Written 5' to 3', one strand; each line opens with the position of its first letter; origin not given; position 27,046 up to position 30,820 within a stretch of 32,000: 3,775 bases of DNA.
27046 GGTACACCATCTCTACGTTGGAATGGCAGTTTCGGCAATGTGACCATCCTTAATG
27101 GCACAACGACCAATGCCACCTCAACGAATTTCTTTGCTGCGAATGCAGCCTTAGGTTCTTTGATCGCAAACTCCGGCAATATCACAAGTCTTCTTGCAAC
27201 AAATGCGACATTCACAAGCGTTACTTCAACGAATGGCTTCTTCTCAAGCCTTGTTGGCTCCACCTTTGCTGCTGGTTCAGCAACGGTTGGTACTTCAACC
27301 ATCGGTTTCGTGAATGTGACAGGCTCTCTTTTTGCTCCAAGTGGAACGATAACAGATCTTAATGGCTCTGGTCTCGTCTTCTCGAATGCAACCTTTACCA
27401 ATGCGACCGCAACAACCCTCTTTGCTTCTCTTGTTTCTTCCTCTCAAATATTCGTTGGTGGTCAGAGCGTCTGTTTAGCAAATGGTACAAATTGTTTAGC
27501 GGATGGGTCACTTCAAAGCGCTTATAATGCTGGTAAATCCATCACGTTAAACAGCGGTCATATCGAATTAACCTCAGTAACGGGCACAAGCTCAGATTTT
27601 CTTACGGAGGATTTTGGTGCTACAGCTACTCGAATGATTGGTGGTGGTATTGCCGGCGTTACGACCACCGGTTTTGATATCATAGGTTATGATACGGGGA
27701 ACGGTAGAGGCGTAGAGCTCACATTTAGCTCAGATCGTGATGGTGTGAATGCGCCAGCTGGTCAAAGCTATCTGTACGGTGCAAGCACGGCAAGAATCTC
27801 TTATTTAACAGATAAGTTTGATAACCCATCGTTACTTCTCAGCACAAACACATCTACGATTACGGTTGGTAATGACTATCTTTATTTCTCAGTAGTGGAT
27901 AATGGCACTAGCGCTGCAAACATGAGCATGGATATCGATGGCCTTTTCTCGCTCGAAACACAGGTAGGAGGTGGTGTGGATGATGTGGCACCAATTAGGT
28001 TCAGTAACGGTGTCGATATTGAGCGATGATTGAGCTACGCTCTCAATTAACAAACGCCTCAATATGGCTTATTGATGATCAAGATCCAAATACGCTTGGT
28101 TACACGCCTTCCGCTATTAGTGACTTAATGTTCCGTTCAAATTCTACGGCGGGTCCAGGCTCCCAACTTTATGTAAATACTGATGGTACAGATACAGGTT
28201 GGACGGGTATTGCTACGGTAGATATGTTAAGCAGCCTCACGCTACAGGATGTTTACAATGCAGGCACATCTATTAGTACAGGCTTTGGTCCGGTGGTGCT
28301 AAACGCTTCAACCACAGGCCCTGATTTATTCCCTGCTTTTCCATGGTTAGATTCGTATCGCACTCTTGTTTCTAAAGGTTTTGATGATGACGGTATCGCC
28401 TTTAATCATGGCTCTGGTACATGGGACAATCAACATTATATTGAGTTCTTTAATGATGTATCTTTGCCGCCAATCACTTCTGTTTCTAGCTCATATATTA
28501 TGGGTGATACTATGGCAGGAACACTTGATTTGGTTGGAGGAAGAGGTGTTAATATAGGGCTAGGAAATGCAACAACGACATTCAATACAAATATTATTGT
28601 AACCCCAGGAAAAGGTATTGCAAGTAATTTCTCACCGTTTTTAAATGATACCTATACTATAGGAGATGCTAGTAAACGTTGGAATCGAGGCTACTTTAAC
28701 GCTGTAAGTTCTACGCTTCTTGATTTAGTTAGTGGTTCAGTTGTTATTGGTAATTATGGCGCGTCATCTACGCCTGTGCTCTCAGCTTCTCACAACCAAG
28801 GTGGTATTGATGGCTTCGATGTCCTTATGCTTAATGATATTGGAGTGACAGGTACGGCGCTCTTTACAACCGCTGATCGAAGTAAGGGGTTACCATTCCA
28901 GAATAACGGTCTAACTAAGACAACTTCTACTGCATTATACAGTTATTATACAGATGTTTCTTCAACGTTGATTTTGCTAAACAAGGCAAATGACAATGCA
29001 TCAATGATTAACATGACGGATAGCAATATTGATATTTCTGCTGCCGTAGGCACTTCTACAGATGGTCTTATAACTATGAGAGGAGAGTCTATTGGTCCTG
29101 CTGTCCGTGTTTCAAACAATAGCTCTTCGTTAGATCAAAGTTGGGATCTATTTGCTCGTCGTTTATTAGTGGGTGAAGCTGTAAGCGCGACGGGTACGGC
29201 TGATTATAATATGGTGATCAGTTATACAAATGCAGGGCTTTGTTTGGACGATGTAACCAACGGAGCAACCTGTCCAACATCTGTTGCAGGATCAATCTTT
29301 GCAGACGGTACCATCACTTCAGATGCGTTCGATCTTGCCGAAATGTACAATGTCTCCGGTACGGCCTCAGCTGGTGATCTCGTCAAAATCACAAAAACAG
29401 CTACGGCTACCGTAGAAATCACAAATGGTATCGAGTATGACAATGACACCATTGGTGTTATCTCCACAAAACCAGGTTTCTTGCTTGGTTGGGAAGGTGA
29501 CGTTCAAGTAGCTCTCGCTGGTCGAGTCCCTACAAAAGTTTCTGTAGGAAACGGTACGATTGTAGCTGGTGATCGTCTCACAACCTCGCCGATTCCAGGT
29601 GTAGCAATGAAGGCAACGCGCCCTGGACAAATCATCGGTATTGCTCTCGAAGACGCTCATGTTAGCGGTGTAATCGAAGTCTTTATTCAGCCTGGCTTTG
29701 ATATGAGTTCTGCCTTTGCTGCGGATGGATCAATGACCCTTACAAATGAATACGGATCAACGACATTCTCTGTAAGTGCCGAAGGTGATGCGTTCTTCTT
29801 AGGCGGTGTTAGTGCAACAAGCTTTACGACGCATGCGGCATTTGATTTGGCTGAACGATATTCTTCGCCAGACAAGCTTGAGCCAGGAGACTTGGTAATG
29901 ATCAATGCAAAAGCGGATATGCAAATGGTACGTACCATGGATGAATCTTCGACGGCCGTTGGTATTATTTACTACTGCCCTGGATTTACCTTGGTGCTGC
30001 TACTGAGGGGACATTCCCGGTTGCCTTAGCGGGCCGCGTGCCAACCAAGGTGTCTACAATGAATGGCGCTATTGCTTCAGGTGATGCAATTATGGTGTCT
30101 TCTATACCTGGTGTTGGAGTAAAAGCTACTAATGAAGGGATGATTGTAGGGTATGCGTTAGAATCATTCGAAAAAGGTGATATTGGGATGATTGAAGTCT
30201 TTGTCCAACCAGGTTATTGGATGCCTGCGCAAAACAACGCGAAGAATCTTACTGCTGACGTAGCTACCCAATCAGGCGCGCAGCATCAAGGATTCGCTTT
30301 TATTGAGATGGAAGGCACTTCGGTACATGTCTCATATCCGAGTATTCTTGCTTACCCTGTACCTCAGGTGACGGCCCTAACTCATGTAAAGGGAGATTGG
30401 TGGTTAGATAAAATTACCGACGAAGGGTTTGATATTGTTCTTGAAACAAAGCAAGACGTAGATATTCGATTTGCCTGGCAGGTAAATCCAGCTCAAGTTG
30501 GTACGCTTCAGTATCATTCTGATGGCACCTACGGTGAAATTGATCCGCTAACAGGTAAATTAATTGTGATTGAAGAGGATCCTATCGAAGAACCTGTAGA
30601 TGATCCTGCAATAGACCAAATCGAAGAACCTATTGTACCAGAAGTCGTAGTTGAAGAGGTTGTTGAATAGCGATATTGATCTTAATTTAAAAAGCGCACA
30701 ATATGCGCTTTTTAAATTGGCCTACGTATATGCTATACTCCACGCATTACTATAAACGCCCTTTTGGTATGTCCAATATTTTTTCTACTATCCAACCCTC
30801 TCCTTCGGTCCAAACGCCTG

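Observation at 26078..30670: Tandem broken paralog of the giant gene with a mosaic identity pattern (gene-conversion signature; possible silent cassette)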

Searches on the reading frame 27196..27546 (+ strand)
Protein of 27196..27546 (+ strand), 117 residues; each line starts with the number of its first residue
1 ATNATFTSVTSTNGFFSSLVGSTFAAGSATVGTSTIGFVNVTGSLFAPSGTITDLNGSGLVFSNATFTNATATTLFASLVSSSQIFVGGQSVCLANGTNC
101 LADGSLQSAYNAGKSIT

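Call 47: find_related_loci(query=window:27196-27546:+, collection=metagenome_contigs, flank=10000)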
Query window:27196-27546:+ (117 aa) in metagenome_contigs; peptide patterns used: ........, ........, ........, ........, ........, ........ (x = any residue, [..] = any of these).
600 stretches matched a pattern (row limit reached: there are more); 2 encode a relative of the query (tblastn E <= 1e-3); 2 distinct loci.
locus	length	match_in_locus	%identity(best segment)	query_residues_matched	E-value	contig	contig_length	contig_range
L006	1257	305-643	34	2-96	2e-7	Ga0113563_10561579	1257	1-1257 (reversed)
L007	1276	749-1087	34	2-96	2e-7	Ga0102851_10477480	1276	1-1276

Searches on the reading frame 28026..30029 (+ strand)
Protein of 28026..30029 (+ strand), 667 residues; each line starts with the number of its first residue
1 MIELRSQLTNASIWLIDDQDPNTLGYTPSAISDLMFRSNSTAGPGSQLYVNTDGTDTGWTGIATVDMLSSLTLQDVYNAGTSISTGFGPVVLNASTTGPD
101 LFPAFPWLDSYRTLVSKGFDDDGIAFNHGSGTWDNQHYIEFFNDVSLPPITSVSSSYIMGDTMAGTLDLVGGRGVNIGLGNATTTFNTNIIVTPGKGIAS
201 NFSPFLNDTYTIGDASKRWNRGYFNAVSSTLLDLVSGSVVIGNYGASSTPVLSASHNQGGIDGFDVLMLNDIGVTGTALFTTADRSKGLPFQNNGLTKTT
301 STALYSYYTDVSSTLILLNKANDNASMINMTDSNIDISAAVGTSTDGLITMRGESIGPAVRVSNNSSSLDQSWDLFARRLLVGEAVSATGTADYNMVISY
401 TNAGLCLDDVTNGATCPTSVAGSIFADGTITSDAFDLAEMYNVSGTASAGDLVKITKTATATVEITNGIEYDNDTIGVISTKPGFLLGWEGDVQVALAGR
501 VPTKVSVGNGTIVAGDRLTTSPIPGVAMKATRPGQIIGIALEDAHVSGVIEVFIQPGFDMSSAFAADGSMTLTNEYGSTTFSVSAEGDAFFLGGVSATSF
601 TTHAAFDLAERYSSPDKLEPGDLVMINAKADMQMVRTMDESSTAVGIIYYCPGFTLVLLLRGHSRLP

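Call 12: find_encoding_contigs(protein=window:28026-30029:+, flank=10000, max_places=10)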
Protein window:28026-30029:+ (667 aa): no gene with exactly this product is on record in the collection.

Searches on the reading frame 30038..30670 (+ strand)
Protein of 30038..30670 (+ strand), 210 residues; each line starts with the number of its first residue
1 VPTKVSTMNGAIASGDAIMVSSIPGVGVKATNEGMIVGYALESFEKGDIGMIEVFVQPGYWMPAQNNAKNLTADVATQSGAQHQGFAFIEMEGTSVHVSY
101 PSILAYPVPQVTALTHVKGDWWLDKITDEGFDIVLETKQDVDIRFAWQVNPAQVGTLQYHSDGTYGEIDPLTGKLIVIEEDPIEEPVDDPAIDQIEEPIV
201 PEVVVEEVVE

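Call 8: search_protein_families(library=pfam, proteins=[window:30038-30670:+], max_evalue=0.01)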
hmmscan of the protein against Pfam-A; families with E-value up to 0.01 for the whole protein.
window:30038-30670:+ (210 aa): 0 families

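Call 23: find_related_loci(query=window:30038-30670:+, collection=genome_contigs, flank=10000)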
Query window:30038-30670:+ (210 aa) in genome_contigs; peptide patterns used: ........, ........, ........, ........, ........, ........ (x = any residue, [..] = any of these).
80 stretches matched a pattern, but none encodes a relative of the query by tblastn (E <= 1e-3).
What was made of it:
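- Tried and rejected: The scan of GTDB representative genomes for the copy's tail confirmed no relative (call 23).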
